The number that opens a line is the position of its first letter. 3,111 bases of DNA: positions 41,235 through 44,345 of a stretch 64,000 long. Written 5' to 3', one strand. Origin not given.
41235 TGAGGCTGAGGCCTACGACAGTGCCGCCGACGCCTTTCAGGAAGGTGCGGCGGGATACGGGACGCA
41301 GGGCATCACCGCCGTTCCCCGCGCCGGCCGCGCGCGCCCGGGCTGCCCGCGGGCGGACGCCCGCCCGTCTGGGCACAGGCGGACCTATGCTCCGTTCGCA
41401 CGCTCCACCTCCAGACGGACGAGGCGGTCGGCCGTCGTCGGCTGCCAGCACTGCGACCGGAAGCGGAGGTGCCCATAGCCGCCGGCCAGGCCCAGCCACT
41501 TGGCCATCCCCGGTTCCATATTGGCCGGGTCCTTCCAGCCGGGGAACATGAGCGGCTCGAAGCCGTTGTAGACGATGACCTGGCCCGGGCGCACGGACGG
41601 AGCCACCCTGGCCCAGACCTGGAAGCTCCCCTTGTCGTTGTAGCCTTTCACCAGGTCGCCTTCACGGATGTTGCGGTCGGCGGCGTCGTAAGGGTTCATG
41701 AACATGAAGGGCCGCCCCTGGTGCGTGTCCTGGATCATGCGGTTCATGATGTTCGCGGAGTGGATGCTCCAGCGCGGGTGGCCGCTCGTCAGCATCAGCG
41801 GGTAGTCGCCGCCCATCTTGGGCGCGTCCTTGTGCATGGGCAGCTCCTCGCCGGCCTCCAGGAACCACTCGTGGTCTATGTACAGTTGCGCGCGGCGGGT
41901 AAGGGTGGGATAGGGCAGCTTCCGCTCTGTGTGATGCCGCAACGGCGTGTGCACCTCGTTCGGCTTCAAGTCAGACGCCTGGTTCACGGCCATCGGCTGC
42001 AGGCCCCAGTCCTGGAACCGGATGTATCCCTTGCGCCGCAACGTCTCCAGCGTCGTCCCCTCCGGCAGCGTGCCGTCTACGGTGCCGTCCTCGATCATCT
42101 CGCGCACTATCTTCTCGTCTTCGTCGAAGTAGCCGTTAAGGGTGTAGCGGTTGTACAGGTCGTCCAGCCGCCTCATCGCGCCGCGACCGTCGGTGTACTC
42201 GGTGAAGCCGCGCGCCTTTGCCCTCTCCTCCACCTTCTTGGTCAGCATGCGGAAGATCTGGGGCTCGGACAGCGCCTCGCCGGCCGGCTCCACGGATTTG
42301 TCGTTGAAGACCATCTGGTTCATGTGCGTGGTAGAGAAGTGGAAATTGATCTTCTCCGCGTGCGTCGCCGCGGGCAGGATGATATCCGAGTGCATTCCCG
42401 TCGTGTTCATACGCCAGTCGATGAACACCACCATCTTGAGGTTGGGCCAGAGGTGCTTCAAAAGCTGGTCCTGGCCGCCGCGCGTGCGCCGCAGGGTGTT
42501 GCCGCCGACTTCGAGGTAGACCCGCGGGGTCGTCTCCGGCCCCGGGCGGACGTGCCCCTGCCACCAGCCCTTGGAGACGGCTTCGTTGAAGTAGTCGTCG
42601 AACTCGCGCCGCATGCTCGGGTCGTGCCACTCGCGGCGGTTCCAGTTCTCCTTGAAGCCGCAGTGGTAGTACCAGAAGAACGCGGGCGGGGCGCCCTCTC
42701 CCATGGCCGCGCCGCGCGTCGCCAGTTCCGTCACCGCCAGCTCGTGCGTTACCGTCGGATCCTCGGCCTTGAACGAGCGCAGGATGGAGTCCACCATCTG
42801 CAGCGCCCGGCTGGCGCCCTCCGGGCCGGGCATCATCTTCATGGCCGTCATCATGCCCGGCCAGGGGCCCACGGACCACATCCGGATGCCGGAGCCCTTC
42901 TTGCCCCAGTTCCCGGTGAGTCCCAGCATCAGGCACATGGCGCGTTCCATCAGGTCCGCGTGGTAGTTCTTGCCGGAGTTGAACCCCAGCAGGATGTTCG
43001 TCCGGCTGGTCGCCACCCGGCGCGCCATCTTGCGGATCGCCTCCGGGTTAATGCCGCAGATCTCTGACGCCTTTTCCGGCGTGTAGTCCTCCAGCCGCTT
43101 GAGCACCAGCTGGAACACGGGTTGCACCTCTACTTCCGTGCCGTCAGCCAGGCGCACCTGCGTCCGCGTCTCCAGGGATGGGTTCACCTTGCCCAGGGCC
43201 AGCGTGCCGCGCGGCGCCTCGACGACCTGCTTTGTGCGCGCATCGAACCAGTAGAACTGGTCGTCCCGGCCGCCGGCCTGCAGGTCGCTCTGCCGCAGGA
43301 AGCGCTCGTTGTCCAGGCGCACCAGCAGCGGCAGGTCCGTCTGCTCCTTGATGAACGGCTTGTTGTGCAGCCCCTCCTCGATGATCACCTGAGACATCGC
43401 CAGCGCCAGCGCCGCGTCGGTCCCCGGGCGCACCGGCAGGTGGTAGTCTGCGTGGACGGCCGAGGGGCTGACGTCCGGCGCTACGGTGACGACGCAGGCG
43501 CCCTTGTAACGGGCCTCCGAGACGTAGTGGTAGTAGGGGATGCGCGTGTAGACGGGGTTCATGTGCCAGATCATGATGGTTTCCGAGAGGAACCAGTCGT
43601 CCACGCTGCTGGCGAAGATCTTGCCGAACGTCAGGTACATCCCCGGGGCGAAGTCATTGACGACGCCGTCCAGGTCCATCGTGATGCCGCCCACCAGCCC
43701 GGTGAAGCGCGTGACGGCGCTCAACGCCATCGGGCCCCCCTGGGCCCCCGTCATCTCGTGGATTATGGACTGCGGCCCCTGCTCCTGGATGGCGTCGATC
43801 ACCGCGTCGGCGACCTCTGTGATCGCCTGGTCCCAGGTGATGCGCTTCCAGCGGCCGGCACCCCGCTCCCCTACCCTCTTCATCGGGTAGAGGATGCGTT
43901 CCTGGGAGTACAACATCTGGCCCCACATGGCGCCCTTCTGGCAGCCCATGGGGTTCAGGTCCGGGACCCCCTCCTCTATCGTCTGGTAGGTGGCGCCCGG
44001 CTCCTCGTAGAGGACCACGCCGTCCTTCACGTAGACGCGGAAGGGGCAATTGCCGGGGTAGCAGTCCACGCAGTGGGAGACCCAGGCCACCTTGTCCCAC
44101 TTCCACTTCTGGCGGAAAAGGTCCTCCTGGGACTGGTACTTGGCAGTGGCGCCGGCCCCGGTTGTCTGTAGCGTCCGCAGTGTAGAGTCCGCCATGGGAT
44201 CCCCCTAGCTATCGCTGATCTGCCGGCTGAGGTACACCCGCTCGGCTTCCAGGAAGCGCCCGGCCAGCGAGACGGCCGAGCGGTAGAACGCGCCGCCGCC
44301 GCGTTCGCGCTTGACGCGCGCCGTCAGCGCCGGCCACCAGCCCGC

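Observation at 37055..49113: Ethylbenzene-dehydrogenase-clade molybdoenzyme supercluster with cytoplasmic-looking alpha and gamma subunits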

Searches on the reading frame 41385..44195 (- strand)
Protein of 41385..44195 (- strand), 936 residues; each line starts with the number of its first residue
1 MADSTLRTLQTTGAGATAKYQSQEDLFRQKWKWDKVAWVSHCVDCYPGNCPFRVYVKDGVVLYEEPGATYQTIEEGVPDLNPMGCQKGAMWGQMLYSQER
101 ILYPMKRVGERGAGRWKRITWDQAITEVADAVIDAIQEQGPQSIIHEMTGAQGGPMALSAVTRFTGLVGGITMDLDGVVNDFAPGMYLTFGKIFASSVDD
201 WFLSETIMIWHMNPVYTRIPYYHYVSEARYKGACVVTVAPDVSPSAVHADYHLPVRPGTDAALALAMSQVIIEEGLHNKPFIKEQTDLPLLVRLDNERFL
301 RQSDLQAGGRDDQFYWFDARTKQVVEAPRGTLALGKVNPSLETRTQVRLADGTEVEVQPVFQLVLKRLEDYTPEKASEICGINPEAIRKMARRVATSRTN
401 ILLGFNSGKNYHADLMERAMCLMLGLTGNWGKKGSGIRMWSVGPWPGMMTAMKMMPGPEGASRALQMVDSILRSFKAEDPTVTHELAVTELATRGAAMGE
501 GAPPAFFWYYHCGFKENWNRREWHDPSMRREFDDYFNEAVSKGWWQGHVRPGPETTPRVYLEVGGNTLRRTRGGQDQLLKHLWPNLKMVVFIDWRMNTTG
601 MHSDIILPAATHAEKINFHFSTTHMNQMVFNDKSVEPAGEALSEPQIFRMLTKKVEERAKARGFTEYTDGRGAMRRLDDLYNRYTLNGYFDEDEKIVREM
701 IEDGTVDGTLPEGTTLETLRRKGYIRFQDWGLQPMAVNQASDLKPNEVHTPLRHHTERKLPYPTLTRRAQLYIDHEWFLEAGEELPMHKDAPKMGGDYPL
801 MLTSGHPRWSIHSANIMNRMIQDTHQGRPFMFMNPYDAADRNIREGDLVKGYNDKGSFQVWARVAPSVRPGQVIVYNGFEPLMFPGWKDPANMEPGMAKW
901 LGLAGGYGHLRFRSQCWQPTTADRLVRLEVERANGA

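Call 4: search_protein_families(library=pfam, proteins=[window:41385-44195:-])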
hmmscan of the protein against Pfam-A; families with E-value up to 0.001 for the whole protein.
window:41385-44195:- (936 aa): 2 families
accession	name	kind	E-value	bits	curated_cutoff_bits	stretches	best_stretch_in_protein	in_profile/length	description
PF00384.28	Molybdopterin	-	4.3e-34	118.5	24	1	100-653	1-352/353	Molybdopterin oxidoreductase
PF01568.27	Molydop_binding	-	8.9e-16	58.3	26.8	1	800-881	1-82/110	Molydopterin dinucleotide binding domain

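Call 5: search_protein_families(library=ncbifam, proteins=[window:41385-44195:-])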
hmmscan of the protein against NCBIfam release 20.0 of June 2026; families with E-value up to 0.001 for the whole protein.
window:41385-44195:- (936 aa): 23 families
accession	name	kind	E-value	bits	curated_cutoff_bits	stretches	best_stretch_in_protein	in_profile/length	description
TIGR03479.1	DMSO_red_II_alp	subfamily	5.2e-273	908.4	984.75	1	8-931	28-913/913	molybdopterin-dependent oxidoreductase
NF042978.1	EthbenzDh_ebdA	equivalog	5.5e-244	812.2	2000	1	14-933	54-977/977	ethylbenzene dehydrogenase subunit alpha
TIGR01580.1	narG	equivalog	2.8e-69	233.9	1084.15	4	110-332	151-390/1235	nitrate reductase subunit alpha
TIGR02166.1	dmsA_ynfE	subfamily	5.1e-67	226.6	777.7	3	9-283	16-296/794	DMSO/selenate family reductase complex A subunit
NF011566.1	PRK14990.1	exception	2.6e-48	164.7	1600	3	34-283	56-316/814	dimethylsulfoxide reductase subunit A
TIGR01591.1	Fdh-alpha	equivalog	3.8e-46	157.5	666.25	4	42-286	3-238/672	formate dehydrogenase subunit alpha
NF041885.1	selenate_YnfE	exception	8.3e-44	149.6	1675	2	31-283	43-303/805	selenate/tellurate reductase subunit YnfE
NF041884.1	selenate_YnfF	exception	5.3e-41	140.4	1650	2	30-283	39-296/798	selenate/tellurate reductase subunit YnfF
TIGR00509.1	bisC_fam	subfamily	8.2e-40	136.8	1017.55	3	790-899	617-721/772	molybdopterin guanine dinucleotide-containing S/N-oxide reductase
NF012032.0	PRK15488.1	equivalog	2.8e-38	131.4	694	2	85-285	83-280/759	thiosulfate reductase PhsA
NF011682.0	PRK15102.1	equivalog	9.8e-35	119.8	909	3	797-878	679-762/829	trimethylamine-N-oxide reductase TorA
TIGR02164.1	torA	equivalog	2.6e-32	111.9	1465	3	796-878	674-758/824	trimethylamine-N-oxide reductase TorA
NF041513.1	formate_DH_Act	exception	1.5e-25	89.2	1400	1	7-438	13-470/1067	formate dehydrogenase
NF047855.1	AssmNtatRedNasC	equivalog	1.5e-24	86.3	1100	1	67-287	44-264/708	assimilatory nitrate reductase catalytic subunit NasC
NF011567.1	PRK14991.1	equivalog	6.5e-23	80.4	1750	2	83-130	139-186/1022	tetrathionate reductase subunit TtrA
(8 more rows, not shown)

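Call 11: search_solved_structures(query=window:41385-44195:-, max_evalue=1e-20, show_alignments=2)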
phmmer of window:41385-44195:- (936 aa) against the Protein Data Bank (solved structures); distinct sequences matched with E-value up to 1e-20: 20.
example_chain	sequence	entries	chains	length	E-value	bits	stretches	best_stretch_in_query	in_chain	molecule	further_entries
2ivf_A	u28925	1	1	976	2.5e-231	773.9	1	14-933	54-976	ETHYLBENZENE DEHYDROGENASE ALPHA-SUBUNIT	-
4ydd_A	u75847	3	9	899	6.8e-143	481.2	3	16-330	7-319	DMSO reductase family type II enzyme, molybdopterin subunit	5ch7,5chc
5e7o_A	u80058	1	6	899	2.6e-142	479.3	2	16-330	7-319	DMSO reductase family type II enzyme, molybdopterin subunit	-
3egw_A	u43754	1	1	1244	1.6e-55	192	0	110-332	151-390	Respiratory nitrate reductase 1 alpha chain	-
1r27_A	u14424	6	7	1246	2.7e-55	191.3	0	110-332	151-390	Respiratory nitrate reductase 1 alpha chain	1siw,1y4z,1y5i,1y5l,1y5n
1q16_A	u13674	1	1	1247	2.7e-55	191.3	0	110-332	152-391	Respiratory nitrate reductase 1 alpha chain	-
3ir7_A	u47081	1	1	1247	4.7e-55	190.5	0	110-332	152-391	Respiratory nitrate reductase 1 alpha chain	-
3ir6_A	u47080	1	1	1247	4.8e-54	187.2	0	110-332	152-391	Respiratory nitrate reductase 1 alpha chain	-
3ir5_A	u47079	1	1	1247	1e-53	186.1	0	110-332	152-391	Respiratory nitrate reductase 1 alpha chain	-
7b04_B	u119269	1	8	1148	1.8e-31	112.4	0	181-304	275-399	Nitrite oxidoreductase subunit A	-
1eu1_A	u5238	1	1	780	7.4e-29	103.8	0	794-890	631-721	DIMETHYL SULFOXIDE REDUCTASE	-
9vap_A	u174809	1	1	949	1.1e-27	99.9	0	83-285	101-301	Formate dehydrogenase molybdopterin-binding subunit FdhA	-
1dms_A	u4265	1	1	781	2.4e-24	88.8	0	794-893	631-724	DMSO REDUCTASE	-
1e18_A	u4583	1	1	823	4.6e-24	87.9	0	794-897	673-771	DMSO REDUCTASE.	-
1e60_A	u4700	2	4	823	1.7e-23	86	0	794-897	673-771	Dimethyl sulfoxide/trimethylamine N-oxide reductase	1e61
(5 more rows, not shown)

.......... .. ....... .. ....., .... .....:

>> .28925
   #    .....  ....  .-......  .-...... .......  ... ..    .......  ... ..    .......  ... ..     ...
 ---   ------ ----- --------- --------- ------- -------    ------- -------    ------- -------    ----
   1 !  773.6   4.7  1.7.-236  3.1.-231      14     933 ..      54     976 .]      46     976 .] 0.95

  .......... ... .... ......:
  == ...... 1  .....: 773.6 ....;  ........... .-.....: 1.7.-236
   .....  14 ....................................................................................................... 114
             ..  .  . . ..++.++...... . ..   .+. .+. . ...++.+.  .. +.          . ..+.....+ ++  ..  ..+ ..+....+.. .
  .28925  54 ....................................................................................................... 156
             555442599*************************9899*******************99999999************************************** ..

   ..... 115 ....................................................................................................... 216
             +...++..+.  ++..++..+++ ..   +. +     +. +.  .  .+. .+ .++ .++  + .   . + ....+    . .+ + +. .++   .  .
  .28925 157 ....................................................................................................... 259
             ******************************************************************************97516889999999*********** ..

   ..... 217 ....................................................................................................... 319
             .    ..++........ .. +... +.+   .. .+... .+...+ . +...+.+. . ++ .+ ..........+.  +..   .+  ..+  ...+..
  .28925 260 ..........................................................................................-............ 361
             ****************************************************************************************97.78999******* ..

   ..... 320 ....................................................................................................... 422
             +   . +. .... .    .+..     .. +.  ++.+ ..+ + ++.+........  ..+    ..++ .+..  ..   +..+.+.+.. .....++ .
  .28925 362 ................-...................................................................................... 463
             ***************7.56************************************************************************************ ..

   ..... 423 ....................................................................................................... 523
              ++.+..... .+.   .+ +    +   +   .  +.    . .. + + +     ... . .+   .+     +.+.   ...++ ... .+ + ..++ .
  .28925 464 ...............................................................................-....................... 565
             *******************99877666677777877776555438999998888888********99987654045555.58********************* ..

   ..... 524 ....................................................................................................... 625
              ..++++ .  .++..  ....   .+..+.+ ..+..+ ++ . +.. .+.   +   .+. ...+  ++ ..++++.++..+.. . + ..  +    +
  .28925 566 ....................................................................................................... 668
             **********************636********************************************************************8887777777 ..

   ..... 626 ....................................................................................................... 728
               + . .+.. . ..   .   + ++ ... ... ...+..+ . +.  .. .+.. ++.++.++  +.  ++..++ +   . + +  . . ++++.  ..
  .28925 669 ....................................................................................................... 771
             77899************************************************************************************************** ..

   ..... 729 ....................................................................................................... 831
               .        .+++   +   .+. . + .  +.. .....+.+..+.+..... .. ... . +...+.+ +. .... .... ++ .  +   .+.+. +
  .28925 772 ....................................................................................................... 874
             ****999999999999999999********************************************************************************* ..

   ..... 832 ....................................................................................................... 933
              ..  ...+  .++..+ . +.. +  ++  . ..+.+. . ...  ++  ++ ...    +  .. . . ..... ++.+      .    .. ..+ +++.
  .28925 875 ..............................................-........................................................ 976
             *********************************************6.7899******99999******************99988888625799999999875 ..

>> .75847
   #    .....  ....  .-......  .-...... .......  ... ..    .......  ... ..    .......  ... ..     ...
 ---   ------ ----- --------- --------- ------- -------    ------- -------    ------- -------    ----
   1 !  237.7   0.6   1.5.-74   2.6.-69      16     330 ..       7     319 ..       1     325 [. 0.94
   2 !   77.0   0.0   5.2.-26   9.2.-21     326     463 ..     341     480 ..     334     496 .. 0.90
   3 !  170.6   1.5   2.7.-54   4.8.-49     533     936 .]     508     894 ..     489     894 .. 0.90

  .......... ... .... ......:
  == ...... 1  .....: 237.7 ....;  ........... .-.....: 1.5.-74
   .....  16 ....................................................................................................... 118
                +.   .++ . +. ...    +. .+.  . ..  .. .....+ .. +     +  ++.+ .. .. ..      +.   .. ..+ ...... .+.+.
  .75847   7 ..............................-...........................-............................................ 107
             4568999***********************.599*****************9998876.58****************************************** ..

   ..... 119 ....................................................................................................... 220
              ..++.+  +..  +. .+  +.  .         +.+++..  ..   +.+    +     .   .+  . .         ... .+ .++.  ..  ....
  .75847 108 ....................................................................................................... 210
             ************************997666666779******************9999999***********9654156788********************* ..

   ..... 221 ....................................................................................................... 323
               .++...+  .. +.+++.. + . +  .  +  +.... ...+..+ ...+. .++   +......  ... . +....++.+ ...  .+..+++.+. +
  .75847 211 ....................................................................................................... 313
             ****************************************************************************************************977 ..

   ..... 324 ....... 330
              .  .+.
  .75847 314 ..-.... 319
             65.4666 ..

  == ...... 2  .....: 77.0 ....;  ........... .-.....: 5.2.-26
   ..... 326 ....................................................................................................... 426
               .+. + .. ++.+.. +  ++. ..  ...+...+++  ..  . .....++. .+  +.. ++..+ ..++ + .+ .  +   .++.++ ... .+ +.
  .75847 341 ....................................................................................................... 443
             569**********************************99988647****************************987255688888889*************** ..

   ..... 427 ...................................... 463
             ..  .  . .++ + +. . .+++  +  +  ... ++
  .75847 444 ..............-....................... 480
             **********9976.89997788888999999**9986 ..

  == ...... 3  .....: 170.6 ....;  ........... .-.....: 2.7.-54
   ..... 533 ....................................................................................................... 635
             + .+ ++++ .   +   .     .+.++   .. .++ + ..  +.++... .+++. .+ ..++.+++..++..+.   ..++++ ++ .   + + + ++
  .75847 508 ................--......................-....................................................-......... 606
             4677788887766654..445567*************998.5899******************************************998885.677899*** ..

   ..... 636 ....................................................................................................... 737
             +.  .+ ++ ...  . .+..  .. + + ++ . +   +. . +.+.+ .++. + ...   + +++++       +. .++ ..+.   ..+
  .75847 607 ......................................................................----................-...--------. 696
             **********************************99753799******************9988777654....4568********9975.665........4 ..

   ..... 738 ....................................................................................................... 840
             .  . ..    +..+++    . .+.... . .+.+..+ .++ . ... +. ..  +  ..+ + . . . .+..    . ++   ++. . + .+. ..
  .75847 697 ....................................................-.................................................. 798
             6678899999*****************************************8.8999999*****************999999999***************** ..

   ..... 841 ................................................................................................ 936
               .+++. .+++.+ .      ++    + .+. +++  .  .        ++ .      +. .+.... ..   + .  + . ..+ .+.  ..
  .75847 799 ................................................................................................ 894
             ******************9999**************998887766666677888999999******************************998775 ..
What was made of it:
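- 41385..44195 (-): alpha2: Tat-less catalytic subunit (936 aa), identical to MDO8616287.1. It matches TIGR03479 at 908 bits, and EbdA (2ivf_A) at 774 bits (calls 5, 11).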

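Call 13: find_homologous_proteins(query=window:41385-44195:-, max_evalue=1e-50)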
Query window:41385-44195:- (936 aa): 2401 proteins with E <= 1e-50 among 8000 candidates; the best 120 are listed.
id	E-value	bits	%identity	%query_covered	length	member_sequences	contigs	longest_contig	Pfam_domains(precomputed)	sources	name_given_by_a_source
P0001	0.0e+0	2235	100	100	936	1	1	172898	PF00384.28,PF01568.28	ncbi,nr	ncbi:MAG: molybdopterin-dependent oxidoreductase [Dehalococcoidia bacterium]|nr:molybdopterin-depend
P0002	0.0e+0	1885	82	99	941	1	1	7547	PF00384.28,PF01568.28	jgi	jgi:DMSO reductase family type II enzyme molybdopterin subunit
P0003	0.0e+0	1830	79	100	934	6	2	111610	PF00384.28,PF01568.28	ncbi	-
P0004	0.0e+0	1822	80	100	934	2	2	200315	PF00384.28,PF01568.28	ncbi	-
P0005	0.0e+0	1815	79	100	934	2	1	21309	PF00384.28,PF01568.28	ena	-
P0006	0.0e+0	1807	78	100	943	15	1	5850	PF00384.28,PF01568.28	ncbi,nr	ncbi:MAG TPA: molybdopterin-dependent oxidoreductase [Dehalococcoidia bacterium]|nr:molybdopterin-de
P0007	0.0e+0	1806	78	99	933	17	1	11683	PF00384.28,PF01568.28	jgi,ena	-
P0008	0.0e+0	1805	79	100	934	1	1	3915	PF00384.28,PF01568.28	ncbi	-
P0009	0.0e+0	1781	77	100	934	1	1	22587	PF00384.28,PF01568.28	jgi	jgi:DMSO reductase family type II enzyme molybdopterin subunit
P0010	0.0e+0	1697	73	100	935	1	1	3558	PF00384.28,PF01568.28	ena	-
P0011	0.0e+0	1617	79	89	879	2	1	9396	PF00384.28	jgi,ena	-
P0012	0.0e+0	1613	71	99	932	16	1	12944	PF00384.28,PF01568.28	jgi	-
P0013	0.0e+0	1557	80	84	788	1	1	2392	PF00384.28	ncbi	ncbi:MAG: molybdopterin-dependent oxidoreductase, partial [Dehalococcoidia bacterium]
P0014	0.0e+0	1542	68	100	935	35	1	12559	PF00384.28,PF01568.28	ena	-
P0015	0.0e+0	1526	67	100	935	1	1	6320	PF00384.28,PF01568.28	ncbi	-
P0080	0.0e+0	1246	57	98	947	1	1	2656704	PF00384.28,PF01568.28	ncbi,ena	-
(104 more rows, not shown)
